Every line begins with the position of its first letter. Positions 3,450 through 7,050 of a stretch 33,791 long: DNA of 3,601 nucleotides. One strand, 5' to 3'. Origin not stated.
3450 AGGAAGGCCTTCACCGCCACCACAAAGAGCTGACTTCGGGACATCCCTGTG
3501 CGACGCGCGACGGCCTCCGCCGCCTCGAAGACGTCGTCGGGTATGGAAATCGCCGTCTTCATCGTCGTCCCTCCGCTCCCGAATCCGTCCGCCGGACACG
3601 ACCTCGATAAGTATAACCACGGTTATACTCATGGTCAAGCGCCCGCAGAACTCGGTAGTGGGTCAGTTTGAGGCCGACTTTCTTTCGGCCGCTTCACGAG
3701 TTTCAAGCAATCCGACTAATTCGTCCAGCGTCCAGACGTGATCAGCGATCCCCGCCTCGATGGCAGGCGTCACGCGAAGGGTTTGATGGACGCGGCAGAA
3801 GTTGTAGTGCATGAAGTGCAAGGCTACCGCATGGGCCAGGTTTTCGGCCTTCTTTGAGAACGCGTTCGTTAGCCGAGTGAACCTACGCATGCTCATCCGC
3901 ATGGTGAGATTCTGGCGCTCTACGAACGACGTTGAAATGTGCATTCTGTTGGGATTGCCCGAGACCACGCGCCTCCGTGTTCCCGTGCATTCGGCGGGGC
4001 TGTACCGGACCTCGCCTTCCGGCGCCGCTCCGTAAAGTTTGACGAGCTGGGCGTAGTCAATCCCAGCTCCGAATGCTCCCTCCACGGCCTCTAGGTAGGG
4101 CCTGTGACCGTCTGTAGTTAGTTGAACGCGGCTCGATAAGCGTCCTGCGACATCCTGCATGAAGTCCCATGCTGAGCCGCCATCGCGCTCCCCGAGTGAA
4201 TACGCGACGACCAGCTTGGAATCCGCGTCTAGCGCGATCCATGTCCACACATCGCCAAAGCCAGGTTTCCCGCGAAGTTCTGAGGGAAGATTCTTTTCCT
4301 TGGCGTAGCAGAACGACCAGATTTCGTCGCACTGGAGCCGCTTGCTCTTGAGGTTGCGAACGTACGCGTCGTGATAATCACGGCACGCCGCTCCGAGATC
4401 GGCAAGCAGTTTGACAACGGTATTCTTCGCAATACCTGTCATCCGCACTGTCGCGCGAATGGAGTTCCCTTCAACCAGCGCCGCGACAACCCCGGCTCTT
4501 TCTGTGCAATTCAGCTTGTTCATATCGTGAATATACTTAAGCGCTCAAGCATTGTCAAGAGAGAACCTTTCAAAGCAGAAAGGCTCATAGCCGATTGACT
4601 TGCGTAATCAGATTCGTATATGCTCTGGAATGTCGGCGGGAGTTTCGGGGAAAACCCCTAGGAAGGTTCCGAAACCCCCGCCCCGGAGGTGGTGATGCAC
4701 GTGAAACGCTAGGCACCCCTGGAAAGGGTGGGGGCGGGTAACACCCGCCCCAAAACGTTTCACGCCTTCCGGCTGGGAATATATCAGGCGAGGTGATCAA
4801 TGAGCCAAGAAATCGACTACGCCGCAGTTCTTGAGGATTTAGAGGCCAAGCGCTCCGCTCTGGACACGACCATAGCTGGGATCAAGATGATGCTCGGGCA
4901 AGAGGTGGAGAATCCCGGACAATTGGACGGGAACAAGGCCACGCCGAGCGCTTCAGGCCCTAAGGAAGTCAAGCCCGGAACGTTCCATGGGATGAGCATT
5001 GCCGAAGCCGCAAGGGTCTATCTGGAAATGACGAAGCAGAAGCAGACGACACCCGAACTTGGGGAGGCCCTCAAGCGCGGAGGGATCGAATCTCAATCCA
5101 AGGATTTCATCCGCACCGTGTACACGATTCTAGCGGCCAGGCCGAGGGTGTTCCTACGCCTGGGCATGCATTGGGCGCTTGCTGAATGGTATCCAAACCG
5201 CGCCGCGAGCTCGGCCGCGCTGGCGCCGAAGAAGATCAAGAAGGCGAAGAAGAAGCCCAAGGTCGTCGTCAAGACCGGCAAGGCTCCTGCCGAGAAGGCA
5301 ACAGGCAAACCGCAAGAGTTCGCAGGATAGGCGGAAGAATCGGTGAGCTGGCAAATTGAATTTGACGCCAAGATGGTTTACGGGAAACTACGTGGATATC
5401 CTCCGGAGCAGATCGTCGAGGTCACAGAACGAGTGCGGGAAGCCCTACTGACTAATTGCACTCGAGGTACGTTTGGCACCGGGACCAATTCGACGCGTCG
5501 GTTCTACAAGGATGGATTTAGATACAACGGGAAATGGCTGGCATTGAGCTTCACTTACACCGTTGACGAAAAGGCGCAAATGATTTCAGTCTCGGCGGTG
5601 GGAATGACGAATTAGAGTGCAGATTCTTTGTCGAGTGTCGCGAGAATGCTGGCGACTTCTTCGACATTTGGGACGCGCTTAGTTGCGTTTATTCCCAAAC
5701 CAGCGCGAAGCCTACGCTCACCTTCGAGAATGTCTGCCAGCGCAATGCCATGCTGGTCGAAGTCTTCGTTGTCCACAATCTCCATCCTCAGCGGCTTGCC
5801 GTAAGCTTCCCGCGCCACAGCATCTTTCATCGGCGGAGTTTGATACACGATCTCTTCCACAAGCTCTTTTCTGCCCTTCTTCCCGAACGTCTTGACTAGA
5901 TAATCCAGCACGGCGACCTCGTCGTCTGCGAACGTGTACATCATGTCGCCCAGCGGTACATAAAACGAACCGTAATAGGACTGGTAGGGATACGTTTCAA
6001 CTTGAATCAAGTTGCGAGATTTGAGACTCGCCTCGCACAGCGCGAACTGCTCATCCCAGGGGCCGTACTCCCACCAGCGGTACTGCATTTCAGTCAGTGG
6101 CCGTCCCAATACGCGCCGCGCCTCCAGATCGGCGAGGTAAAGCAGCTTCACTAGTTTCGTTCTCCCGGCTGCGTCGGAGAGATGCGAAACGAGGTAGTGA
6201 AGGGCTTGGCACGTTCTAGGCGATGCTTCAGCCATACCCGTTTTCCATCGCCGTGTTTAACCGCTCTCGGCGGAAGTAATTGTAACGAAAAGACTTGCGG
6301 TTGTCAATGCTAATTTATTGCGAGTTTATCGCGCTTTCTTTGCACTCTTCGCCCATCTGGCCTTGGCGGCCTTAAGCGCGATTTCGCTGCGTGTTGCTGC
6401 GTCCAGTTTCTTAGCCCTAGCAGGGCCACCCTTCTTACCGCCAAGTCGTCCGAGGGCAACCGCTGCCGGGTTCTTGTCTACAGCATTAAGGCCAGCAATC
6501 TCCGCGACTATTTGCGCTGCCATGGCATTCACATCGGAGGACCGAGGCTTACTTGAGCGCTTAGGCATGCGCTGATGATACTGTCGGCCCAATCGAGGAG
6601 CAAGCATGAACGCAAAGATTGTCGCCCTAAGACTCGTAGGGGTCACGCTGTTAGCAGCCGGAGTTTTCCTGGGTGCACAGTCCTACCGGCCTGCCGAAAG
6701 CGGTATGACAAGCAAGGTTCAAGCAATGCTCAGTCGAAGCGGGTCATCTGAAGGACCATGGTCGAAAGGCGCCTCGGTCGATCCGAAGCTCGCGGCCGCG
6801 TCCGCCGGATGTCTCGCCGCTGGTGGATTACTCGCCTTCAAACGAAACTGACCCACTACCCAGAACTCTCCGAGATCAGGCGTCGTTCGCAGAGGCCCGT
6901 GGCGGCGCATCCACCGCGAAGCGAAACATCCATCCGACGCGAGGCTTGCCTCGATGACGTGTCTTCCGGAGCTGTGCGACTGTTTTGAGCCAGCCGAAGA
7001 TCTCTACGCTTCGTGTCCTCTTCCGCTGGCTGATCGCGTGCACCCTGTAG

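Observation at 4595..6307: Transposon-borne cargo: orphan Panacea (DUF4065) gene facing a wHTH + RelE-like pair with overlapping stop codons - candidate unconventional toxin-antitoxin/defence module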

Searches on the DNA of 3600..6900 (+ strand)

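Call 48: search_rna_families(source=window, start=3600, end=6900, threshold=evalue, max_evalue=1)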
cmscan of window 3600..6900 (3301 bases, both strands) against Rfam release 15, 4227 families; matches with E-value up to 1: 0.
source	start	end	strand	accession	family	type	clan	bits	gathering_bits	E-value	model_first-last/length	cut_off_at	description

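Call 83: build_rna_model(alignment_id=A10, structure=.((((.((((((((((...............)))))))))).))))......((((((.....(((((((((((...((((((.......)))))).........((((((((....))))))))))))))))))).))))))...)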
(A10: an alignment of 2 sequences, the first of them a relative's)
Model R1 built from alignment A10 (2 sequences, 146 columns); structure: as given.
model positions 146; base pairs 45; branch points 2; effective number of sequences 0.59; information 0.589 bits per position. Calibrated on 0.2 Mb of random sequence (short: E-values are rough).
structure used (alignment columns):
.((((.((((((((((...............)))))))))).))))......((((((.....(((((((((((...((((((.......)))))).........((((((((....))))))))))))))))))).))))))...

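Call 84: search_with_rna_model(model_id=R1, sources=[window, L004, L005, L006, L007, L008, L051, L053, L054, L055, L056, L057, L058, L059, L060, L063, L065, L066, L068, L069, L070, L071, L072, L073, L074, L075, L076, L078, L079, L080, L081, L082, L083, L084, L086, L087, L088, L089, L090, L091, L092, L012, L040, L011], max_evalue=1, make_alignment=true)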
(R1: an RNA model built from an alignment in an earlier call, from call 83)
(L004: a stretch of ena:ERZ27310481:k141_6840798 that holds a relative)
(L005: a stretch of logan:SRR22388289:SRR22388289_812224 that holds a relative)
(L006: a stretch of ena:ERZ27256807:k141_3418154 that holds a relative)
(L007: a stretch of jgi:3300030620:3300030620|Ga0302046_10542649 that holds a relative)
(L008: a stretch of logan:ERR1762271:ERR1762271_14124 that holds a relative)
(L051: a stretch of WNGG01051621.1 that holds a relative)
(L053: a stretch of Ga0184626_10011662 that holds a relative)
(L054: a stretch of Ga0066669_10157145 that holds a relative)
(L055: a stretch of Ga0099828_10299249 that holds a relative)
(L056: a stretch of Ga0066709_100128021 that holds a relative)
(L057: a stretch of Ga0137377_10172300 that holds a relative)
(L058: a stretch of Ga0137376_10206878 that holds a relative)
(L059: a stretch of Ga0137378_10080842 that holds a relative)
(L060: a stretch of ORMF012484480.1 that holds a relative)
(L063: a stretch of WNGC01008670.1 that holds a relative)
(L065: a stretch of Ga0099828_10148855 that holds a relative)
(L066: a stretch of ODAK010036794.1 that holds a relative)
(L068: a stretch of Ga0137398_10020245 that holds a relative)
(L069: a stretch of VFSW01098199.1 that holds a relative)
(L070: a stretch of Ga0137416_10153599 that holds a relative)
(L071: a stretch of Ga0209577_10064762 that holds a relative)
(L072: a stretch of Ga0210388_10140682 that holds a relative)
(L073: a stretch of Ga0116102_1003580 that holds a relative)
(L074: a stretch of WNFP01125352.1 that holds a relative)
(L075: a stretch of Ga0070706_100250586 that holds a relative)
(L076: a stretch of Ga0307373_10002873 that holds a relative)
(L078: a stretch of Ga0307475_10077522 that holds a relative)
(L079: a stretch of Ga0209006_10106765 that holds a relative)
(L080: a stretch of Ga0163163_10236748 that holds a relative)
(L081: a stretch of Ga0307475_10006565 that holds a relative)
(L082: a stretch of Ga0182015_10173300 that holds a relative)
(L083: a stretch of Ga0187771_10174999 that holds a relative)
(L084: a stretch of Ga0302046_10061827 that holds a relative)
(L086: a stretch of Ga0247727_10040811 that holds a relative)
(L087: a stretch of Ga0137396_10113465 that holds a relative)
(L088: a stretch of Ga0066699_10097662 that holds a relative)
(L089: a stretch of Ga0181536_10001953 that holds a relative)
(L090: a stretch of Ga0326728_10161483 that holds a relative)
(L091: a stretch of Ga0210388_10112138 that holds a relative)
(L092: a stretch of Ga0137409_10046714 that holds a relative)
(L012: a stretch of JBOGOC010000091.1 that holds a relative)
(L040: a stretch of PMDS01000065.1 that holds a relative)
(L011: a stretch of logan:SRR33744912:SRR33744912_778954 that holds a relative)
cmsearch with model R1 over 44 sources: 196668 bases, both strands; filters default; matches with E-value up to 1: 26.
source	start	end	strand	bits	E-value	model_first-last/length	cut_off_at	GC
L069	1204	1349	+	186.2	7.9e-38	1-146/146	no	0.58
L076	5795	5939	+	97.6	7.7e-19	1-146/146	no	0.59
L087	1483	1626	+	51.7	5.1e-09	1-146/146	no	0.59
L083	516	664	+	48.5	2.5e-08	1-146/146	no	0.65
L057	298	424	+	35.2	1.8e-05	1-146/146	no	0.63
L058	802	928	+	35.2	1.8e-05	1-146/146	no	0.63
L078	822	972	+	35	2e-05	1-146/146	no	0.58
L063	4656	4795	+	33.7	3.7e-05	1-146/146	no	0.63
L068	2263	2403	+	31.1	0.00013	1-146/146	no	0.61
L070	816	955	+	30.3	0.0002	1-146/146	no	0.61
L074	344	495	+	29.2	0.00033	1-146/146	no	0.59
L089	809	947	+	29.1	0.00035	1-146/146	no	0.59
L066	2211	2349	+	26.9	0.0011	1-146/146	no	0.62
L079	379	514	+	26.7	0.0012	1-146/146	no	0.61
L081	2119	2252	+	25.3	0.0023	1-146/146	no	0.66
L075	138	275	+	24.1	0.0042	1-146/146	no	0.61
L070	818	861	-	23.9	0.0046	3-45/146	no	0.61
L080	362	498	+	22.2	0.011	1-146/146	no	0.64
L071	1537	1663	+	21.8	0.013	1-146/146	no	0.61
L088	1457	1583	+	21.8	0.013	1-146/146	no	0.61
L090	1992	2127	+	21.7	0.014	1-146/146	no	0.69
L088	1390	1502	-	19.7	0.037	1-146/146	no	0.48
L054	1092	1224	+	17.7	0.1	1-146/146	no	0.68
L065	217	339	+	16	0.23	1-146/146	no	0.62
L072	1421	1539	+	15.5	0.3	1-146/146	no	0.58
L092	3785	3937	+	13.1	0.97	1-146/146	no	0.64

Alignment A11: 26 matches aligned to the model, 291 columns, each read 5' to 3' on its own strand. Consensus structure (alignment columns), stored with it:
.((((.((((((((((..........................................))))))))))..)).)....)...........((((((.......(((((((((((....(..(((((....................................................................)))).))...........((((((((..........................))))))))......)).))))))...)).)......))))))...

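Call 86: build_rna_model(alignment_id=A11)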
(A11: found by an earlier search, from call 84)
Model R2 built from alignment A11 (26 sequences, 291 columns); structure: stored with the alignment.
model positions 139; base pairs 45; branch points 2; effective number of sequences 7.49; information 0.59 bits per position. Calibrated on 0.2 Mb of random sequence (short: E-values are rough).
structure used (alignment columns):
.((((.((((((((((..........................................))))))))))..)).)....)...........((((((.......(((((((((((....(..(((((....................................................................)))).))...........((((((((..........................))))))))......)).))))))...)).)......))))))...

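Call 87: search_with_rna_model(model_id=R2, sources=[window, L004, L005, L006, L007, L008, L051, L053, L054, L055, L056, L057, L059, L060, L063, L065, L066, L068, L069, L070, L071, L072, L073, L074, L075, L076, L078, L079, L080, L081, L082, L083, L084, L086, L087, L088, L089, L090, L091, L092, L012, L040, L011, L013, L014, L015], max_evalue=1, make_alignment=true, show_alignments=0)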
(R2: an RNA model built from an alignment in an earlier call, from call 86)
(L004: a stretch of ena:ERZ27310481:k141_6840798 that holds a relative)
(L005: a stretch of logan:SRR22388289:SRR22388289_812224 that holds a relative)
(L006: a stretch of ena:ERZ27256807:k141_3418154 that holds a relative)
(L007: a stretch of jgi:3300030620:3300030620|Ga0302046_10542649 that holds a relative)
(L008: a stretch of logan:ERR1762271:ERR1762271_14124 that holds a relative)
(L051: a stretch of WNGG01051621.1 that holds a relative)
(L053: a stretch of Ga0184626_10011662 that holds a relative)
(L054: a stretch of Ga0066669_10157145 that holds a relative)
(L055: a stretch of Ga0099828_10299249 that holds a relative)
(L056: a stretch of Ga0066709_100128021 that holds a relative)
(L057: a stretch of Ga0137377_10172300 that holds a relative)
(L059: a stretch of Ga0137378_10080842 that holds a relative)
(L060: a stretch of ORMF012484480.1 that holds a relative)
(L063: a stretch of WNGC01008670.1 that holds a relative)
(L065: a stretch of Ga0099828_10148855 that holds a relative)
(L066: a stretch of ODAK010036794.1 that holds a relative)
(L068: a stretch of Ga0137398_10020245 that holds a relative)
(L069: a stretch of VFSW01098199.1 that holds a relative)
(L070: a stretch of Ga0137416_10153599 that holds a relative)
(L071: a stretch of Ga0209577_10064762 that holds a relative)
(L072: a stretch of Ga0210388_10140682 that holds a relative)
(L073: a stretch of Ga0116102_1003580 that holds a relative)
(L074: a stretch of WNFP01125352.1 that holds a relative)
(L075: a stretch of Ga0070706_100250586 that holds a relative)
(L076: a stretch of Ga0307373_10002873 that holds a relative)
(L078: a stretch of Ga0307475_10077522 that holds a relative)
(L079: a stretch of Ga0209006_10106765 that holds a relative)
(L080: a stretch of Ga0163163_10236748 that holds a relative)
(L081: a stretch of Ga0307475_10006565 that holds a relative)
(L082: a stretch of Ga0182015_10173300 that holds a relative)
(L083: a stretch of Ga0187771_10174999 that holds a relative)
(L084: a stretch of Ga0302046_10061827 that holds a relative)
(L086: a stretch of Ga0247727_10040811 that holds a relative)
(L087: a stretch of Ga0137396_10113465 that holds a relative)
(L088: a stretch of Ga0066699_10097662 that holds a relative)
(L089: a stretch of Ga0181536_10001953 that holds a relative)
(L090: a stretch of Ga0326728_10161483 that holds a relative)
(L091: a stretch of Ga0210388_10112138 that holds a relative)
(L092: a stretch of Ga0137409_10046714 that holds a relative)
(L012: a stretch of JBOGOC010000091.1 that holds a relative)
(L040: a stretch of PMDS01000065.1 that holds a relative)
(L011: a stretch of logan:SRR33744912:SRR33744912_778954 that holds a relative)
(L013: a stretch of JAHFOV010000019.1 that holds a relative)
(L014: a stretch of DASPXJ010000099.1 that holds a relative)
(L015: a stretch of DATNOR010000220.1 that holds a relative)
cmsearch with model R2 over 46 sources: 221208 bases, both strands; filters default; matches with E-value up to 1: 42.
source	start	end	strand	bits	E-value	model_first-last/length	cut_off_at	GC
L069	1204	1349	+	133.2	8.6e-22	1-139/139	no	0.58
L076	5795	5939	+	99.5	1e-15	1-139/139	no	0.59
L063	4656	4795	+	89.2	7.5e-14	1-139/139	no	0.63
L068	2263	2403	+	87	1.8e-13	1-139/139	no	0.61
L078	822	972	+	86.3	2.5e-13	1-139/139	no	0.58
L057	298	437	+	82.4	1.3e-12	1-139/139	no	0.62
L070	816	955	+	80.8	2.4e-12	1-139/139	no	0.61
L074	344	495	+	79.6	4e-12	1-139/139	no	0.59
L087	1483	1626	+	77.9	8.2e-12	1-139/139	no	0.59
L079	379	514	+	76.6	1.4e-11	1-139/139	no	0.61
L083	516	664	+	75.1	2.6e-11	1-139/139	no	0.65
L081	2119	2252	+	69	3.3e-10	1-139/139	no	0.66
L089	809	947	+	67.9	5.3e-10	1-139/139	no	0.59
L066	2211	2349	+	65.3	1.5e-09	1-139/139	no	0.62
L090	1992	2127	+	60.5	1.1e-08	1-139/139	no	0.69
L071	1537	1663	+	58.9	2.2e-08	1-139/139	no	0.61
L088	1457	1583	+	58.9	2.2e-08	1-139/139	no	0.61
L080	362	498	+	58.1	3.1e-08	1-139/139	no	0.64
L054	1092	1224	+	57.5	4e-08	1-139/139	no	0.68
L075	138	275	+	57.3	4.2e-08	1-139/139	no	0.61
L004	751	898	+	50.6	6.8e-07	1-139/139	no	0.66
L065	217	339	+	46.6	3.6e-06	1-139/139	no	0.62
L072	1403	1537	+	44.2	9.7e-06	1-139/139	no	0.6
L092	3785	3937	+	41.2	3.5e-05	1-139/139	no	0.64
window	4634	4774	+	39.1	8.3e-05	1-139/139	no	0.65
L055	505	629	+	35.2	0.00042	1-139/139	no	0.69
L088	1390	1502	-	31.1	0.0022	1-139/139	no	0.48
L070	818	861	-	29.6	0.0043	3-45/139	no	0.61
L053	477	622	+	28.4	0.0071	1-139/139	no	0.66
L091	2072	2223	+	27.8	0.0088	1-139/139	no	0.65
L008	2940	3086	-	26.6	0.015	1-139/139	no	0.71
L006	664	798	+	26.6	0.015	1-139/139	no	0.59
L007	177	311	+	26.6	0.015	1-139/139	no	0.59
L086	4888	5029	+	25.6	0.022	1-139/139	no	0.73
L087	1462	1531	-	24.2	0.039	1-139/139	no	0.53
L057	245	345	-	22.3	0.088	1-139/139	no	0.49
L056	825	985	+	21.5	0.12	1-139/139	no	0.71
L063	4588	4703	-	21.4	0.13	1-139/139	no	0.45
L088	826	928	+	21.3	0.13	1-139/139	no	0.63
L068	2218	2311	-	21.3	0.14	1-139/139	no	0.51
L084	1304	1465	+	19.5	0.28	1-139/139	no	0.73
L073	3319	3443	+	18.2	0.48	1-139/139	no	0.59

Alignment A12: 42 matches aligned to the model, 302 columns, each read 5' to 3' on its own strand. Consensus structure (alignment columns), stored with it:
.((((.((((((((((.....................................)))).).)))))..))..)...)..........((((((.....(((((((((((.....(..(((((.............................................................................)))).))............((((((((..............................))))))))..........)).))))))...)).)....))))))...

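Call 90: search_rna_families(sources=[L069, L076, L063, L078], threshold=evalue, max_evalue=1)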
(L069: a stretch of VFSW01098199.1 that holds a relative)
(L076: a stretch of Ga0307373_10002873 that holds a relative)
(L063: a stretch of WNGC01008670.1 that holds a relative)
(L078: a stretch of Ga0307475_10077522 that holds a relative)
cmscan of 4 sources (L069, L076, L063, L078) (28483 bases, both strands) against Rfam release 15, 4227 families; matches with E-value up to 1: 2.
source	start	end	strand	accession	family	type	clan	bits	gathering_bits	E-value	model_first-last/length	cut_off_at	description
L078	1771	1869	+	RF00005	tRNA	Gene; tRNA;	CL00001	50.8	29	2.6e-08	1-71/71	no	tRNA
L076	5453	5506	-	RF02467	Ms_IGR-2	Gene; sRNA;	-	22.8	45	0.44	1-82/82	no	Mycobacterium sRNA Ms_IGR-2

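Call 105: search_with_rna_model(model_id=R2, sources=[L093, L094], max_evalue=1, show_alignments=1)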
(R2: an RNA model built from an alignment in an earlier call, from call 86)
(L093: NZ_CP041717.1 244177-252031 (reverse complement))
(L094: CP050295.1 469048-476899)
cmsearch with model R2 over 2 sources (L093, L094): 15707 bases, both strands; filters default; matches with E-value up to 1: 0.
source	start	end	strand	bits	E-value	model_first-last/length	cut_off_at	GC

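Call 106: search_with_rna_model(model_id=R2, source=window, max_evalue=1, show_alignments=1)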
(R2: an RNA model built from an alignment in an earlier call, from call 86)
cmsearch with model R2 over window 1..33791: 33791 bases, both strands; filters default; matches with E-value up to 1: 2.
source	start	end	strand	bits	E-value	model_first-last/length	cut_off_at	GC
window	4634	4774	+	39.1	1.3e-05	1-139/139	no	0.65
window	4628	4683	-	12.8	0.69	1-139/139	no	0.62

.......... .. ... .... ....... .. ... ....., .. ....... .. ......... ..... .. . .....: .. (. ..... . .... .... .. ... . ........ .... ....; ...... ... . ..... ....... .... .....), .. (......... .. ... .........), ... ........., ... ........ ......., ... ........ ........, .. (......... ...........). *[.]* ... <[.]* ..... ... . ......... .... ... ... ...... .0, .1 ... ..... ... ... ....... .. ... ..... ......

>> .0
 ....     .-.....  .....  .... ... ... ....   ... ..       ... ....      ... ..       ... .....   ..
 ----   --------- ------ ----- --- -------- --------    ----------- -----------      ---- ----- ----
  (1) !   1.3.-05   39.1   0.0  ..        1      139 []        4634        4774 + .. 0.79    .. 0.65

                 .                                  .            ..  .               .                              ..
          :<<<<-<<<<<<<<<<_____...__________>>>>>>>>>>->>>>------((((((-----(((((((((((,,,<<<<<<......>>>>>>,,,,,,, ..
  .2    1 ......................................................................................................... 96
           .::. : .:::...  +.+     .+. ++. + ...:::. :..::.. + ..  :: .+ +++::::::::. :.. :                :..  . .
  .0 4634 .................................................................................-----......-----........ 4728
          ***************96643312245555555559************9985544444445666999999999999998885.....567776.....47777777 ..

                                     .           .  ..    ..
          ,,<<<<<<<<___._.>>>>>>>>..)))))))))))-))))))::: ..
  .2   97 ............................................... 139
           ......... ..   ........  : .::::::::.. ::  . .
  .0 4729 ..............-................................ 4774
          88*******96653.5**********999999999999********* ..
